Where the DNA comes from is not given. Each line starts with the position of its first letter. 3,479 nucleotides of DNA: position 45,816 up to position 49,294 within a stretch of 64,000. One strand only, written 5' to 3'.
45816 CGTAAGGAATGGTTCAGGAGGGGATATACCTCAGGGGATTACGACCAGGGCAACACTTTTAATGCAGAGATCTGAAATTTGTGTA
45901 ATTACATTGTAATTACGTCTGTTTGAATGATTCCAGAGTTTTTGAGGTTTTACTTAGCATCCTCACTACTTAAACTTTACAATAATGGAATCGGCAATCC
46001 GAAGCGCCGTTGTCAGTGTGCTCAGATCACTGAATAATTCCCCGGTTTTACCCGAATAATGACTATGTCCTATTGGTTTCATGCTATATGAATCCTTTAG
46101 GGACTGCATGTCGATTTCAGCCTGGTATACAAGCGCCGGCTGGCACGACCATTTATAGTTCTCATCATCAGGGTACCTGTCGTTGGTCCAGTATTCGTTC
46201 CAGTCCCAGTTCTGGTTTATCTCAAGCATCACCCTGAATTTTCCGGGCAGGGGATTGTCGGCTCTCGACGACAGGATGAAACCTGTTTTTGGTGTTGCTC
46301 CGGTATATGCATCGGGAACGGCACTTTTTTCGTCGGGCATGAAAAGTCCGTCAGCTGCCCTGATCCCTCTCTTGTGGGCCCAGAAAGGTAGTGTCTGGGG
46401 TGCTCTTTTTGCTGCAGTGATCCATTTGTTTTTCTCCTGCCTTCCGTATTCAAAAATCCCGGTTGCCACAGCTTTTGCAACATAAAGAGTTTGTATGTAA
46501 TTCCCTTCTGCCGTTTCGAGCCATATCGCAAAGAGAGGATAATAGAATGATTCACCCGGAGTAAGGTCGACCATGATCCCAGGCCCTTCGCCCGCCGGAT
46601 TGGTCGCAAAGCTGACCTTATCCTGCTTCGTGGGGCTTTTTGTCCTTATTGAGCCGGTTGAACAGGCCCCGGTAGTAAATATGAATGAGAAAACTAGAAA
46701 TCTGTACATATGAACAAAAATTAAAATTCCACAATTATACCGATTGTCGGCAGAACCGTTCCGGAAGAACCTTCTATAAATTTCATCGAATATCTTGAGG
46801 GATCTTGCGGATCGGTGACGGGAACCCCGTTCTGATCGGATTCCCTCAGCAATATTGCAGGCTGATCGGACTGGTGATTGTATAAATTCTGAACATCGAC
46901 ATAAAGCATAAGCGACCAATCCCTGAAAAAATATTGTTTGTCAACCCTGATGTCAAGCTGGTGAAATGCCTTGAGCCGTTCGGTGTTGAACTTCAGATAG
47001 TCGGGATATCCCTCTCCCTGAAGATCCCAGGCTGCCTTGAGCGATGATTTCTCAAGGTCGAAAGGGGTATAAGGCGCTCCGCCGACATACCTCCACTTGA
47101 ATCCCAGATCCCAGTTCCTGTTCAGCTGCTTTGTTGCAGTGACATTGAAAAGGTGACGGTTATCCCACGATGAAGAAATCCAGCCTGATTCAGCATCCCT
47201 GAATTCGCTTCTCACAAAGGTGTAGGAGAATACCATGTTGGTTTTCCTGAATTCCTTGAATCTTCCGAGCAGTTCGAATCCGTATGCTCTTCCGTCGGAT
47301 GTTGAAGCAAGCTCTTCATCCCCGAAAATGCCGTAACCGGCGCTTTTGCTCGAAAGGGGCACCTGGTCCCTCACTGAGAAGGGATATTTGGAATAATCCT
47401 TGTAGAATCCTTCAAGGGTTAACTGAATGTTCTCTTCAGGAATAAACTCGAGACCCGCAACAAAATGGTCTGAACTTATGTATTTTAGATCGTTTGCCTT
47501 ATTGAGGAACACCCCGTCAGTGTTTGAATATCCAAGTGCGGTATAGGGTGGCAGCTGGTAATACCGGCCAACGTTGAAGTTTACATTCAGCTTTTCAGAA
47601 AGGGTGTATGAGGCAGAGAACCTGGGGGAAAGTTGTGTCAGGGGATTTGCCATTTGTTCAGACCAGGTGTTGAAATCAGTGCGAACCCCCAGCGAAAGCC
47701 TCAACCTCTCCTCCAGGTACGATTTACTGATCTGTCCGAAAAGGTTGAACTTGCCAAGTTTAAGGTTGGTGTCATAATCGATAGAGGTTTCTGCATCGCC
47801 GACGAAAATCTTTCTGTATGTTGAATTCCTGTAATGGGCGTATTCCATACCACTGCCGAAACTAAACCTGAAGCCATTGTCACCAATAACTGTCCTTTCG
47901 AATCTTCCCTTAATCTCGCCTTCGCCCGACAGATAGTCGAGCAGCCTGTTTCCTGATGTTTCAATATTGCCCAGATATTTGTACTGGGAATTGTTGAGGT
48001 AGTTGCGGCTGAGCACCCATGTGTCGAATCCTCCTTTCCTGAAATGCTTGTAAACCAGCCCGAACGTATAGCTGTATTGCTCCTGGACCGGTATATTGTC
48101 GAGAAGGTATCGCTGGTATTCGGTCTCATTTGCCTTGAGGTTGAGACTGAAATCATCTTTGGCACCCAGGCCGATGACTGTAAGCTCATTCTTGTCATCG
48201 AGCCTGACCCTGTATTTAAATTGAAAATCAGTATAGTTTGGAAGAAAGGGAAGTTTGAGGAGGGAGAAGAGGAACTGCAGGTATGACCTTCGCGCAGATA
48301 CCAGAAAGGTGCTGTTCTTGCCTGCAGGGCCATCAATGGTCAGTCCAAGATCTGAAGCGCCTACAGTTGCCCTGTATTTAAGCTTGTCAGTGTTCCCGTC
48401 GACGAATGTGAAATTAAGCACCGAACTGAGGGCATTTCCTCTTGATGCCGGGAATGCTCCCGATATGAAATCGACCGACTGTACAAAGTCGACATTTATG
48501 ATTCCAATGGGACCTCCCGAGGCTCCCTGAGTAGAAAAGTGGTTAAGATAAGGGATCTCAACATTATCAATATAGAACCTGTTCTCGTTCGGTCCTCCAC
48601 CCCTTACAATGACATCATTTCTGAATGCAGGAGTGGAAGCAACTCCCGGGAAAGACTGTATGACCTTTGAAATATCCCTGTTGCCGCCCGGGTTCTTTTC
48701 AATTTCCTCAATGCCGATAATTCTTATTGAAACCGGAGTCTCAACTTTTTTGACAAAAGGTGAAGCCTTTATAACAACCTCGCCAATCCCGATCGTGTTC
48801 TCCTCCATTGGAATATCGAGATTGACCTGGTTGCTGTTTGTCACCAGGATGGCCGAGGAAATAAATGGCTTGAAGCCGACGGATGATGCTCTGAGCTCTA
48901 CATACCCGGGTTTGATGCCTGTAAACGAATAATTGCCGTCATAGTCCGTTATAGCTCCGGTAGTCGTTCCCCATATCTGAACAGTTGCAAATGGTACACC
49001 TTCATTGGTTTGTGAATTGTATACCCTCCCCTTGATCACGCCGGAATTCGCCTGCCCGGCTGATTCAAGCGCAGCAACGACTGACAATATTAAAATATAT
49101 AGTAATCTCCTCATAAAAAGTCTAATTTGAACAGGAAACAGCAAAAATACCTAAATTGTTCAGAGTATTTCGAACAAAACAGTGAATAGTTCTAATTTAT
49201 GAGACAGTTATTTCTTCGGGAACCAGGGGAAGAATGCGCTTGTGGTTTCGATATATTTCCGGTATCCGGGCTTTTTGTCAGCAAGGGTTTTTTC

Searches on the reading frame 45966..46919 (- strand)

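Call 31: search_protein_families(library=pfam, proteins=[window:45966-46919:-], max_evalue=0.001)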
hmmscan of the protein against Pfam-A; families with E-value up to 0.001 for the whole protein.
window:45966-46919:- (317 aa): 1 family
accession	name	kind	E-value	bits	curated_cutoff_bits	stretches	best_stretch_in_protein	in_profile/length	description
PF10029.15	DUF2271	-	0.00048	20.3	27.3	0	126-214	17-76/136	Predicted periplasmic protein (DUF2271)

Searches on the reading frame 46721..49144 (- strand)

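Call 31: search_protein_families(library=pfam, proteins=[window:46721-49144:-], max_evalue=0.001)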
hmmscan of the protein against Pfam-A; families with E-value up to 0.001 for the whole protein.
window:46721-49144:- (807 aa): 4 families
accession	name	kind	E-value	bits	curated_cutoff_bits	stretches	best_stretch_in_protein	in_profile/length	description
PF00593.30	TonB_dep_Rec_b-barrel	-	3.6e-19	70.4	27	1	319-754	17-436/436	TonB dependent receptor-like, beta-barrel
PF13715.12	CarbopepD_reg_2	-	1.6e-17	63.7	32.2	1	37-125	1-88/88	CarboxypepD_reg-like domain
PF13620.12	CarboxypepD_reg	-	1.2e-14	54.8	32.3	1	37-113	2-81/82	Carboxypeptidase regulatory-like domain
PF07715.20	Plug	-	1.2e-10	42.3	23.9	1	133-236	2-100/107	TonB-dependent Receptor Plug Domain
